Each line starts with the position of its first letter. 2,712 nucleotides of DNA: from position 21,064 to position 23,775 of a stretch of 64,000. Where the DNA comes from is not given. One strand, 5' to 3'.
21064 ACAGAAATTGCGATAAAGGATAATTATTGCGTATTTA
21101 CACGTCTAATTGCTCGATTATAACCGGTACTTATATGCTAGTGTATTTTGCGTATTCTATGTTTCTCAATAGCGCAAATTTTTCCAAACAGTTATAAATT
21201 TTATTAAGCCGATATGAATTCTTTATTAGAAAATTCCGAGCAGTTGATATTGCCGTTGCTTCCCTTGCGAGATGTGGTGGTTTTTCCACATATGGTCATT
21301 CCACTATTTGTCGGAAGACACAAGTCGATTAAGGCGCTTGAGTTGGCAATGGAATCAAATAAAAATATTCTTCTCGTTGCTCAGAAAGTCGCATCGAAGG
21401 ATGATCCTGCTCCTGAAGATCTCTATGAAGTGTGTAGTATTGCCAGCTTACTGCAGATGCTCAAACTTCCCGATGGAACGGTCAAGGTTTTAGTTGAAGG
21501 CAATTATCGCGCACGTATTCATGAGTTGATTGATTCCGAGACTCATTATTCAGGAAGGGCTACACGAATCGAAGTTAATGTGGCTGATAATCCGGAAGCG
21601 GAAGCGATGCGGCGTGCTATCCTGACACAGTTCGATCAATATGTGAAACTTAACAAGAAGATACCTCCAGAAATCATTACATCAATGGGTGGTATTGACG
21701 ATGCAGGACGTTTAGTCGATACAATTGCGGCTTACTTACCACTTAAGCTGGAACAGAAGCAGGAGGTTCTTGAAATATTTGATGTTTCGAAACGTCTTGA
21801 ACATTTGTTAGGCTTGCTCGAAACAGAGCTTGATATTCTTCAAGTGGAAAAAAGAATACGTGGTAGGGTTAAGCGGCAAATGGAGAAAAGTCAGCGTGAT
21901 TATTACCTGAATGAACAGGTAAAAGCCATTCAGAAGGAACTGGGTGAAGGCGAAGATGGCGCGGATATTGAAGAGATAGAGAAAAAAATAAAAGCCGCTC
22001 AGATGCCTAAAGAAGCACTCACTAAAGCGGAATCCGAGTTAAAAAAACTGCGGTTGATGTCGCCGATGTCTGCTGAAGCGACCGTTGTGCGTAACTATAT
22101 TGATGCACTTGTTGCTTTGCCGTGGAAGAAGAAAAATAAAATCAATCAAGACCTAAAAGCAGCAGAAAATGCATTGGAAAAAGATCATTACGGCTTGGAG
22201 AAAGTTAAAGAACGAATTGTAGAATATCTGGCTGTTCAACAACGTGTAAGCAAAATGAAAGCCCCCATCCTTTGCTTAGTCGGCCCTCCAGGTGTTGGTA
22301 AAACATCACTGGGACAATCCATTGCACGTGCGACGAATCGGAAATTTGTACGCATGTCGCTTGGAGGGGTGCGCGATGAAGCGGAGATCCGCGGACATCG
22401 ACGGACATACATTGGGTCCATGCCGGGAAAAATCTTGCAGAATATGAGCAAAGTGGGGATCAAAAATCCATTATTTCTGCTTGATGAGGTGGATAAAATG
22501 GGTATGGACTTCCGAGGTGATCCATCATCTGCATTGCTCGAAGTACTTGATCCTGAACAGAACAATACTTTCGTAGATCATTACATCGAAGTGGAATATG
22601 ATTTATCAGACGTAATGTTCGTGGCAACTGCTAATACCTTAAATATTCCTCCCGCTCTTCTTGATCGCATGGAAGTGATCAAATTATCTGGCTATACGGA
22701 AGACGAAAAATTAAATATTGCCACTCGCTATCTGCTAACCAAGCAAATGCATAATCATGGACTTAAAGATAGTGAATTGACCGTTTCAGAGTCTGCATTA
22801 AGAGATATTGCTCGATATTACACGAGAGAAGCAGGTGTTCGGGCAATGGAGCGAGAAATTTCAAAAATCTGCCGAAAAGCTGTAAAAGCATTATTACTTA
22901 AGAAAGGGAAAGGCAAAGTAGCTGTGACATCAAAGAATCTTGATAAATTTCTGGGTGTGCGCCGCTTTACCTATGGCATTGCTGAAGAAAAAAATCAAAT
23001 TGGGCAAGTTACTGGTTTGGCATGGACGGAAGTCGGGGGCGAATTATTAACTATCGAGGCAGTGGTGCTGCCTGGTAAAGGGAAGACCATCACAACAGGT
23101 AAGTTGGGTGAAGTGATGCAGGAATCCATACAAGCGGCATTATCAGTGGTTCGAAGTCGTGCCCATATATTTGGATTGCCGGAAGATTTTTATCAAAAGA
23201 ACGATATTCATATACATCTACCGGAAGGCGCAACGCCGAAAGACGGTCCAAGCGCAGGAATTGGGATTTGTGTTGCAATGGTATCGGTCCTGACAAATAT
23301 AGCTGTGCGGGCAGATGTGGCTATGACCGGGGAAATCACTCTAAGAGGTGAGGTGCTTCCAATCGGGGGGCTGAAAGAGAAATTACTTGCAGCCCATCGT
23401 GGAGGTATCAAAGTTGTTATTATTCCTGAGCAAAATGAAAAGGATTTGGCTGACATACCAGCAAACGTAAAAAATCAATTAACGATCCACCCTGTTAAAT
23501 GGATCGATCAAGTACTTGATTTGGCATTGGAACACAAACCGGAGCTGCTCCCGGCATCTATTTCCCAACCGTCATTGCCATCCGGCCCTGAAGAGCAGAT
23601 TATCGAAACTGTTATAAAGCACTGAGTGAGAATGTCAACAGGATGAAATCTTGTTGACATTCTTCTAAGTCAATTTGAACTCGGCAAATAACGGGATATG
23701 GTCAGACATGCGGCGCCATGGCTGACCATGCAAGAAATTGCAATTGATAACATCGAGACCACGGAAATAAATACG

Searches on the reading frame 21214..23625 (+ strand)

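Call 56: search_protein_families(library=ncbifam, proteins=[window:21214-23625:+], max_evalue=1e-10)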
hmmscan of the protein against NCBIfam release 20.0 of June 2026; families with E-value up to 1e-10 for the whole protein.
window:21214-23625:+ (803 aa): 6 families
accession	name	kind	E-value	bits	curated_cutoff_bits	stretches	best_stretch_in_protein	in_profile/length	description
NF008053.0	PRK10787.1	equivalog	0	1270.9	891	1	6-777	4-776/784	endopeptidase La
TIGR00763.1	lon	equivalog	2.4e-293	975.5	608.05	1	14-772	1-795/795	endopeptidase La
TIGR00764.1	lon_rel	equivalog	1.2e-37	129.8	516.6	1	573-774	396-595/608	ATP-dependent protease LonB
TIGR02903.1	spore_lon_C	equivalog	4.5e-30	104.7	678.8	1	563-771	410-614/615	Lon family ATP-dependent protease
TIGR02902.1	spore_lonB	equivalog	8.4e-27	94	723.3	1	592-771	344-530/531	ATP-dependent protease LonB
TIGR02653.1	Lon_rel_chp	hypoth_equivalog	1.9e-13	49.7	628.25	1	594-758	493-658/675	protease Lon-related BREX system protein BrxL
